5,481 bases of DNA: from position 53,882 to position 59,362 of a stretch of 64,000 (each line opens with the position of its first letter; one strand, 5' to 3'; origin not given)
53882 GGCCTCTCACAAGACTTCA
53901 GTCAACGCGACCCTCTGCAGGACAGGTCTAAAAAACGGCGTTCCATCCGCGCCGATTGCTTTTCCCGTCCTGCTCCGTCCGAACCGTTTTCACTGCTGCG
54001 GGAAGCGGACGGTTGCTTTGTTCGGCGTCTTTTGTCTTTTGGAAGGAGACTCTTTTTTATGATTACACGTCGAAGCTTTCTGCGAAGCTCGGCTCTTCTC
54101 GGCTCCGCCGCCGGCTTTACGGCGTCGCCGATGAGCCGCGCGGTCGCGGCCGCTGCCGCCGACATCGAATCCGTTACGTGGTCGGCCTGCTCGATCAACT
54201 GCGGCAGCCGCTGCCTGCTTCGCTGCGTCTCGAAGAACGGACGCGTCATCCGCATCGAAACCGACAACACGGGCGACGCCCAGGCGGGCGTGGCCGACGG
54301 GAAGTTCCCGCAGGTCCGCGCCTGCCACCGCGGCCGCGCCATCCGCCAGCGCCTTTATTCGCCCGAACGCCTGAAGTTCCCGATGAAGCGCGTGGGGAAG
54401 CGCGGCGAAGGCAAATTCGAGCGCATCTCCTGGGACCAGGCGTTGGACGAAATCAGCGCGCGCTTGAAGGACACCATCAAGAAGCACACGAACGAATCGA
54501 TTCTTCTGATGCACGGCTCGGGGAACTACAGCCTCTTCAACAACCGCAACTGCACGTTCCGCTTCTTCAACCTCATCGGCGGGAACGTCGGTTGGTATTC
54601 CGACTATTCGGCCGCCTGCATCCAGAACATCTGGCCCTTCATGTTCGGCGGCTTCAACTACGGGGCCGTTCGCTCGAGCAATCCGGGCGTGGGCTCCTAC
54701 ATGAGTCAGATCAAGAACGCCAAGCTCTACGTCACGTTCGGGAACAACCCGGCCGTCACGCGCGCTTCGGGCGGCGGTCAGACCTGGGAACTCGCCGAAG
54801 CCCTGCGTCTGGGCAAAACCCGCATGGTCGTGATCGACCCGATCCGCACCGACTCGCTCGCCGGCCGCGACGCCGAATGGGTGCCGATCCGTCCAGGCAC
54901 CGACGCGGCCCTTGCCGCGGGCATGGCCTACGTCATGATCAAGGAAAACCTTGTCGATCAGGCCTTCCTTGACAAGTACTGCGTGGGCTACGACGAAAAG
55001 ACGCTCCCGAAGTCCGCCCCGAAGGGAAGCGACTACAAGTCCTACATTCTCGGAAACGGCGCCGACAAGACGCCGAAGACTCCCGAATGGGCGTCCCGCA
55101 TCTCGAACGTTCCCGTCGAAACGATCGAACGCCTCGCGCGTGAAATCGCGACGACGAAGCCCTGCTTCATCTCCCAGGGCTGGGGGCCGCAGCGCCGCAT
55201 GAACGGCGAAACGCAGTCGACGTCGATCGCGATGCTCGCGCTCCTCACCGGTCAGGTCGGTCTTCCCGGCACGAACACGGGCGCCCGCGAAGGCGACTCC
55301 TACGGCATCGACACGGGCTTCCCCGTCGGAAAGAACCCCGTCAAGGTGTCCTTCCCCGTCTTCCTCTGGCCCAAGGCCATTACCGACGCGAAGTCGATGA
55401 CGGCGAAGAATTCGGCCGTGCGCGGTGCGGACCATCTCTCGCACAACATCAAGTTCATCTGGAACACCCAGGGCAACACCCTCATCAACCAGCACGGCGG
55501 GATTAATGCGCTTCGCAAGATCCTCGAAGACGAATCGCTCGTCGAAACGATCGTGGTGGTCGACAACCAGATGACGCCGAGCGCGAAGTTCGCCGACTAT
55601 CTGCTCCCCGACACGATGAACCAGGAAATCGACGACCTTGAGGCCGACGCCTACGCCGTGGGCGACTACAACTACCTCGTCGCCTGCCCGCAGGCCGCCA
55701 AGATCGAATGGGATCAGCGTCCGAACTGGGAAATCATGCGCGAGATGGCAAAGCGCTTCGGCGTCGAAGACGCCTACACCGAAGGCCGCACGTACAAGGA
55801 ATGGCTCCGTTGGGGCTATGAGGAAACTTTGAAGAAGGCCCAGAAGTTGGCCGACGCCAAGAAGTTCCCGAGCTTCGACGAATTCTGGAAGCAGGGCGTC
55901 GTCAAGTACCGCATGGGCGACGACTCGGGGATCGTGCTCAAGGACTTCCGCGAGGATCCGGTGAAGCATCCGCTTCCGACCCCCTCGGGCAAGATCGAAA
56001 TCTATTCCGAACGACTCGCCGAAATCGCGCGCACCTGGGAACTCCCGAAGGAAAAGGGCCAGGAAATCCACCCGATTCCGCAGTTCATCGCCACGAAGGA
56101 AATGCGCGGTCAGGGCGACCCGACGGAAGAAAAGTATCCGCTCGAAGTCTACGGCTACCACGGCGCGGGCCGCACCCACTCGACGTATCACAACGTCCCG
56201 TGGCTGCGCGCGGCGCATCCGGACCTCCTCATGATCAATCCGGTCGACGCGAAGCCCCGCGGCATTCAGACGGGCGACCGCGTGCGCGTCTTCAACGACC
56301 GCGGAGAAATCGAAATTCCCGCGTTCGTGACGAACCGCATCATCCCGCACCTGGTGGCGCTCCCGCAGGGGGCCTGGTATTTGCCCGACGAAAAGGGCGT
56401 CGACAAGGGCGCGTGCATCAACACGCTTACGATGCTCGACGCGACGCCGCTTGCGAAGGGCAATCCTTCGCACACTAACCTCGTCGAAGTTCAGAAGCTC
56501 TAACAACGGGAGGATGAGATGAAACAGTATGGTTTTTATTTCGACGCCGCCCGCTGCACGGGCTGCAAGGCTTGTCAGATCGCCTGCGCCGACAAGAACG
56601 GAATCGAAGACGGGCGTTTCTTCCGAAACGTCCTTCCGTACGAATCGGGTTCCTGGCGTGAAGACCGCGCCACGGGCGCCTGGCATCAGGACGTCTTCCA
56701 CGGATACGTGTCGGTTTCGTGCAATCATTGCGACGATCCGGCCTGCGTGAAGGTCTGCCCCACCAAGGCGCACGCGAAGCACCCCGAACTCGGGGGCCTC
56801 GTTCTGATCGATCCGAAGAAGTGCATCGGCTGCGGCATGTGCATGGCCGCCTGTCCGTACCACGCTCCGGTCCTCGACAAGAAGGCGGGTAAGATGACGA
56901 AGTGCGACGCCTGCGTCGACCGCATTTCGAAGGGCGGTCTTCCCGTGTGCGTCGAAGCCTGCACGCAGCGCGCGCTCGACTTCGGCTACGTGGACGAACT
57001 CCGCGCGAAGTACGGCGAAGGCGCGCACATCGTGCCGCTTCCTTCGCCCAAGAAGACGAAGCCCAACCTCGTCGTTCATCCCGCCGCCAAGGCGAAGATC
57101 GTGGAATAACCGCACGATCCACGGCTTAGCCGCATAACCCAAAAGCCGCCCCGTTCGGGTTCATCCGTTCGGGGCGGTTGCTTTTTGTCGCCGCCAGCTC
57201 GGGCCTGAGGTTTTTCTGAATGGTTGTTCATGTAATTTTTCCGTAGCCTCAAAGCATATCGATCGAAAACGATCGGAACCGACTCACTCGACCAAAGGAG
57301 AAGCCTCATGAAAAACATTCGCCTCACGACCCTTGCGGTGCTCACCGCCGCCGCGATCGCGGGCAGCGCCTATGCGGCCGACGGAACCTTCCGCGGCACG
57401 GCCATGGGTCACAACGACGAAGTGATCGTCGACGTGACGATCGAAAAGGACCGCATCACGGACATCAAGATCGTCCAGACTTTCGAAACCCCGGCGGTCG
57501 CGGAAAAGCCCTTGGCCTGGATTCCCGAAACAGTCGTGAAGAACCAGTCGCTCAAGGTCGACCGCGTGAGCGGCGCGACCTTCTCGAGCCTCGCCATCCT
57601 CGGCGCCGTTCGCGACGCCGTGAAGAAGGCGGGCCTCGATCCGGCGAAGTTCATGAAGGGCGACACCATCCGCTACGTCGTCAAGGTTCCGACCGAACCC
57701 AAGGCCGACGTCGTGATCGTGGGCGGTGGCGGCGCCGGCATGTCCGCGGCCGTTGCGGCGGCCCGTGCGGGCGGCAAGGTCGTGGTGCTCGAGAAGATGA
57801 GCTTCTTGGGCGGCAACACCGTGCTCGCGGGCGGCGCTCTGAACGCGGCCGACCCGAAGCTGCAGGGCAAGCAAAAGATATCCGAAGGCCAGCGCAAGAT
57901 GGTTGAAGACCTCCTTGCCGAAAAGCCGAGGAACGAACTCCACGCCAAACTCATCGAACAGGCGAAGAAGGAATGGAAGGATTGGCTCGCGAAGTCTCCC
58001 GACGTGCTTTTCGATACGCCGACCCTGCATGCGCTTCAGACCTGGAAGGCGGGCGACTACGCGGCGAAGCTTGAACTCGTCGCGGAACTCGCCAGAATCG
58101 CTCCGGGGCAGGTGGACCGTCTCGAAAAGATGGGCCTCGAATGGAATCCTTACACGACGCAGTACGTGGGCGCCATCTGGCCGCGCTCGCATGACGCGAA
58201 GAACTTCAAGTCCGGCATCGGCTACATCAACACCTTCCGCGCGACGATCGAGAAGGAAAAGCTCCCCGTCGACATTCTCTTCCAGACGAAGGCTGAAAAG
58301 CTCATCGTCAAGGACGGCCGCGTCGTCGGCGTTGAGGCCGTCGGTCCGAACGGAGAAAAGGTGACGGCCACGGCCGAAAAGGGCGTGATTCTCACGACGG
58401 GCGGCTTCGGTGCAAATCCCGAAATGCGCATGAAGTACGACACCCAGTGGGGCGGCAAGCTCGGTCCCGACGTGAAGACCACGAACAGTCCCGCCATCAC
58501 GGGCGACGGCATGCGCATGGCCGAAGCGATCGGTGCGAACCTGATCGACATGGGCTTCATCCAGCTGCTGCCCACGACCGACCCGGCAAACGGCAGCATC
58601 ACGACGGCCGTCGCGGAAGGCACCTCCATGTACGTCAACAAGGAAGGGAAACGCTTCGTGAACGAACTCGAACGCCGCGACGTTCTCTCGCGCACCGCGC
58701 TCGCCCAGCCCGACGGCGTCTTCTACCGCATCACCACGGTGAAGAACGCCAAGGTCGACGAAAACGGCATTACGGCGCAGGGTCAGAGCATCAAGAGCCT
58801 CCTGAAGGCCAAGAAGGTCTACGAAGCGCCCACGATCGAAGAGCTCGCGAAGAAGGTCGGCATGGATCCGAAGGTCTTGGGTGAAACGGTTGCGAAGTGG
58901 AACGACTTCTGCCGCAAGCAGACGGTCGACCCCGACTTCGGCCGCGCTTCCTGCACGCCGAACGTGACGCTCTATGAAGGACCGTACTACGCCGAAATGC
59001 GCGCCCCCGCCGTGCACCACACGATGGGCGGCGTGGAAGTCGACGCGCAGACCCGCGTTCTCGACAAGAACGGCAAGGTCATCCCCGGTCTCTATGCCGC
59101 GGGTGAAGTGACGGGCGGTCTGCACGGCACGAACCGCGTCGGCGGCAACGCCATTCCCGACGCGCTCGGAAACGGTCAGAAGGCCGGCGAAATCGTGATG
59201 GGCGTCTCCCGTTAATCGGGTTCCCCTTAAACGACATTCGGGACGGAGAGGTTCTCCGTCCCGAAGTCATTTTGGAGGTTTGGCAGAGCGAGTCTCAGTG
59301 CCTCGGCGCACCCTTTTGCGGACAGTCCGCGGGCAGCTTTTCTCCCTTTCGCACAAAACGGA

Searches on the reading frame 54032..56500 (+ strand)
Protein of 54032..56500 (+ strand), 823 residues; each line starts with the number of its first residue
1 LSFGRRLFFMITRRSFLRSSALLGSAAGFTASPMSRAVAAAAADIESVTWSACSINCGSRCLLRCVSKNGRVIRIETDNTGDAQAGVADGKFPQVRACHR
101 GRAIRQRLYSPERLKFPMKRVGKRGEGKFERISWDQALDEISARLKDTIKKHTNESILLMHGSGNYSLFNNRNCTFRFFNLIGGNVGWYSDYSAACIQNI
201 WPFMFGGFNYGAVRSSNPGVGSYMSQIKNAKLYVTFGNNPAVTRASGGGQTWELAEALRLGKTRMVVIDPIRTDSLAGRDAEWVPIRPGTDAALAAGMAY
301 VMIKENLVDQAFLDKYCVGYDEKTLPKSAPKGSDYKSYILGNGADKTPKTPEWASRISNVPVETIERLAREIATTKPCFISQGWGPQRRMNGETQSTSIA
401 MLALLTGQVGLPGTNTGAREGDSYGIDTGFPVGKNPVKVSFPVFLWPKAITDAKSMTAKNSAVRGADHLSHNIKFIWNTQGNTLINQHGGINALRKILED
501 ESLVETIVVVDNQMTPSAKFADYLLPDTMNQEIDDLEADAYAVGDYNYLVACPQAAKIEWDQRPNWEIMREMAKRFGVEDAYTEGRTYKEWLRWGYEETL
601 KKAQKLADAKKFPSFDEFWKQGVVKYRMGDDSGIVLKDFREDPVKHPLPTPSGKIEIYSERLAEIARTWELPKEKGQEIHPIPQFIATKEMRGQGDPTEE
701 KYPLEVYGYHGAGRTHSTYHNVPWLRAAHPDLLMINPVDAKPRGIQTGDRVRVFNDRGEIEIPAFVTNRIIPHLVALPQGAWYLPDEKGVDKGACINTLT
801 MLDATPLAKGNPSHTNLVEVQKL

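Call 9: search_protein_families(library=pfam, proteins=[window:54032-56500:+], max_evalue=0.001)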
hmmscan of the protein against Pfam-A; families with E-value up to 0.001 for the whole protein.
window:54032-56500:+ (823 aa): 3 families
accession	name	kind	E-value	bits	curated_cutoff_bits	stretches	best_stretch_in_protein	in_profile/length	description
PF00384.28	Molybdopterin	-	4.6e-53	180.9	24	1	113-575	1-353/353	Molybdopterin oxidoreductase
PF01568.27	Molydop_binding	-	3.2e-24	85.5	26.8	1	710-815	7-108/110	Molydopterin dinucleotide binding domain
PF04879.21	Molybdop_Fe4S4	-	9.5e-11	42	22.7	1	47-110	2-55/55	Molybdopterin oxidoreductase Fe4S4 domain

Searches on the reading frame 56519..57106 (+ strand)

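Call 9: search_protein_families(library=pfam, proteins=[window:56519-57106:+], max_evalue=0.001)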
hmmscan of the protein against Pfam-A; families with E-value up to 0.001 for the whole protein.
window:56519-57106:+ (196 aa): 12 families
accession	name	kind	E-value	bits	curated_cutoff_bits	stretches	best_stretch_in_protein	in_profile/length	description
PF13247.11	Fer4_11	-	8.1e-25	87.4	26.2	1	61-156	3-98/100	4Fe-4S dicluster domain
PF13237.11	Fer4_10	-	1.6e-14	54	25.5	1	95-148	2-52/53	4Fe-4S dicluster domain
PF12838.12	Fer4_7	-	2.2e-12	47.7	27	2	67-116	1-52/52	4Fe-4S dicluster domain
PF12837.12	Fer4_6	-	8e-12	44.9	25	1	95-117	2-24/24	4Fe-4S binding domain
PF12797.12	Fer4_2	-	9.5e-12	44.5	24.5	2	95-114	3-22/22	4Fe-4S binding domain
PF00037.32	Fer4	-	7.7e-11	41.8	21.1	1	96-117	2-23/24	4Fe-4S binding domain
PF13187.11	Fer4_9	-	3e-10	40.4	27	2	101-152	1-51/52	4Fe-4S dicluster domain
PF12800.12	Fer4_4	-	2.1e-07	31.1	24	1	99-114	1-16/17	4Fe-4S binding domain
PF14697.11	Fer4_21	-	1.2e-05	25.7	35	0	97-133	3-42/59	4Fe-4S dicluster domain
PF25160.1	LdpA_Fe-S-bd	-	2.3e-05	24.5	27.6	1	70-115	4-41/49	LdpA Fe-S cluster-binding domain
PF13183.11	Fer4_8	-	7.9e-05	23.6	27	0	10-83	2-67/68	4Fe-4S dicluster domain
PF12798.12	Fer4_3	-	8.6e-05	23.5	27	0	102-116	1-15/15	4Fe-4S binding domain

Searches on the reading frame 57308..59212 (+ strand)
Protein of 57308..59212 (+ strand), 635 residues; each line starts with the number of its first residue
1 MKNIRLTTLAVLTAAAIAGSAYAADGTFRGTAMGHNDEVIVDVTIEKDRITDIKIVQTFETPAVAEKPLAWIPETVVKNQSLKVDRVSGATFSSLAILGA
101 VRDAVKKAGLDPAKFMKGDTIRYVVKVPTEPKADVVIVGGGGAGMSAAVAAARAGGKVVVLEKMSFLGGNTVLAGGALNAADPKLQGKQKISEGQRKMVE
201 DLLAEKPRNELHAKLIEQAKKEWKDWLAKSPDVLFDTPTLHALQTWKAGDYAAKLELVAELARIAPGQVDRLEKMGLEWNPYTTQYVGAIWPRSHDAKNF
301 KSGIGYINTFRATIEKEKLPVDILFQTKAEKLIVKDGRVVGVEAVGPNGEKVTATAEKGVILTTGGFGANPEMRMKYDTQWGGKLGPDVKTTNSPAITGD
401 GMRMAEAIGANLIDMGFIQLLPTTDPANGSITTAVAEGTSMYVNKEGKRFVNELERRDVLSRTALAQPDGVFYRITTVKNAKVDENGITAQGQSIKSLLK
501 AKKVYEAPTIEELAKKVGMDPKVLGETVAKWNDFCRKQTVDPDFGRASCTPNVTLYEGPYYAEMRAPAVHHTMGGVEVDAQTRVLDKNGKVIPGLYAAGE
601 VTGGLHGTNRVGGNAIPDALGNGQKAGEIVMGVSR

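Call 9: search_protein_families(library=pfam, proteins=[window:57308-59212:+], max_evalue=0.001)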
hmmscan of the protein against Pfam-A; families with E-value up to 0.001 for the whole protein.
window:57308-59212:+ (635 aa): 10 families
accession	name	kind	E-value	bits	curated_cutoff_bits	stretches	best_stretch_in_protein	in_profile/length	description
PF00890.30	FAD_binding_2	-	2.7e-78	264.4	20.4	1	134-615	1-413/414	FAD binding domain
PF01266.30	DAO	-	8.7e-19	68.7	27.9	1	134-368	1-206/353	FAD dependent oxidoreductase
PF03486.20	HI0933_like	-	3e-14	53.5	50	2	134-206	2-77/244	HI0933-like protein Rossmann domain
PF12831.13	FAD_oxidored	-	7.1e-13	49.1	27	1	134-204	1-70/416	FAD dependent oxidoreductase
PF04205.19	FMN_bind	-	1.6e-12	48.3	22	1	34-106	1-77/77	FMN-binding domain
PF07992.20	Pyr_redox_2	-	1.8e-10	41.2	26.1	1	134-193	2-62/291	Pyridine nucleotide-disulphide oxidoreductase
PF01946.23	Thi4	-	8.8e-08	32.1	26.2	1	132-176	17-62/235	Thi4 family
PF01134.28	GIDA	-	1e-05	25.2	22.1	0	134-161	1-28/391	Glucose inhibited division protein A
PF13450.12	NAD_binding_8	-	7.2e-05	23.4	21.9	1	137-170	1-34/68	NAD(P)-binding Rossmann-like domain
PF00732.25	GMC_oxred_N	-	0.00077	19.8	23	0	321-367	142-191/218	GMC oxidoreductase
